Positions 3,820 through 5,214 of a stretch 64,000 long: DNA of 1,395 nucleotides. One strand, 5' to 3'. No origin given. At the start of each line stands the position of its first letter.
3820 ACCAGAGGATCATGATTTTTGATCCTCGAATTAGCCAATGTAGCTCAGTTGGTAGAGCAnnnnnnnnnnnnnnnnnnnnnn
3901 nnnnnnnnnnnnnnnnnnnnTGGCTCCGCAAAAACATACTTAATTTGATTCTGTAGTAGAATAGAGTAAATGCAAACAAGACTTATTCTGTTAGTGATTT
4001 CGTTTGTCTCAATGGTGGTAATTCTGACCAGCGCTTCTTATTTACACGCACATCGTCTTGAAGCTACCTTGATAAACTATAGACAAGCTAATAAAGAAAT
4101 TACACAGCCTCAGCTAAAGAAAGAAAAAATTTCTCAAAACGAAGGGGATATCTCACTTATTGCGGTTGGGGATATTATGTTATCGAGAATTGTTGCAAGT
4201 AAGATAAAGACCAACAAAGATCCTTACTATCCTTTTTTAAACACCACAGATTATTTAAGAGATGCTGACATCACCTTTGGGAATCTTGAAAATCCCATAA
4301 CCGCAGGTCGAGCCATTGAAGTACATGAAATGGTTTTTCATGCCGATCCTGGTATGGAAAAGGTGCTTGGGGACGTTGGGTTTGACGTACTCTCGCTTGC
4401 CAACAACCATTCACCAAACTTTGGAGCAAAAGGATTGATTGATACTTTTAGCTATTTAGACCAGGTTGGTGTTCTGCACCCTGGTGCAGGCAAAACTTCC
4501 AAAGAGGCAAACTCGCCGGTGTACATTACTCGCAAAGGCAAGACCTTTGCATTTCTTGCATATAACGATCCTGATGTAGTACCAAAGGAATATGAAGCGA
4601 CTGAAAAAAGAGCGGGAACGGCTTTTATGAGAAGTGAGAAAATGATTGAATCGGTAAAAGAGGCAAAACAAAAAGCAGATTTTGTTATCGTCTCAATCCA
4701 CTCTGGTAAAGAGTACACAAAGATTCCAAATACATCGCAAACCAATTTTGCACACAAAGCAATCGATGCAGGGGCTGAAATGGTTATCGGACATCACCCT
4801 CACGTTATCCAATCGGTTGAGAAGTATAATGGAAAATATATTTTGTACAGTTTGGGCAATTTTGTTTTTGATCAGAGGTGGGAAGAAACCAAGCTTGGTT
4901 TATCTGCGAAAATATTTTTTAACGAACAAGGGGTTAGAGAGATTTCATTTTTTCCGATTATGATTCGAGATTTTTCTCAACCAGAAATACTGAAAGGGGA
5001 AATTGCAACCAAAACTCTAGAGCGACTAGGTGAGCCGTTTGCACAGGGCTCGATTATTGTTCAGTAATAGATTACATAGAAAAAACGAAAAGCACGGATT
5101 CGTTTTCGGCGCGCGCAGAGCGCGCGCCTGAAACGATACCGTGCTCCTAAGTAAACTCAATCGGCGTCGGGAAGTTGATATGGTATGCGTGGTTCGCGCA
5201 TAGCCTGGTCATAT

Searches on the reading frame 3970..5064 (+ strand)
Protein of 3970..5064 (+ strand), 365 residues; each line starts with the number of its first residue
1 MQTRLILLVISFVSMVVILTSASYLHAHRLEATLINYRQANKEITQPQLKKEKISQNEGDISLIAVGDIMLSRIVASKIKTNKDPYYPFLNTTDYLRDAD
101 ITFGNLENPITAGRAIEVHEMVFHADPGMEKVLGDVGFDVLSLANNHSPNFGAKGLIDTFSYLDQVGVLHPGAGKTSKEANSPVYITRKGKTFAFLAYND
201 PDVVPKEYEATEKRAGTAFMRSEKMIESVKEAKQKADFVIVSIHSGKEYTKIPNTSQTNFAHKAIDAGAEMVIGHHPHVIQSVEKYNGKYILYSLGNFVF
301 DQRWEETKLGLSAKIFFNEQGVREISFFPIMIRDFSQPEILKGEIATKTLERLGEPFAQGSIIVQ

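Call 53: search_protein_families(library=ncbifam, proteins=[window:3970-5064:+], max_evalue=0.001)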
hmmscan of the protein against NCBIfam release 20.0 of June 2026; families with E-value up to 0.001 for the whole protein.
window:3970-5064:+ (365 aa): 1 family
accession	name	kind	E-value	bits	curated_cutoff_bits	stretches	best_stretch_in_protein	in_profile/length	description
NF038314.1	epimerase_MslH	equivalog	1.3e-30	106.2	700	2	226-300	241-317/439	lasso peptide C-terminal Trp epimerase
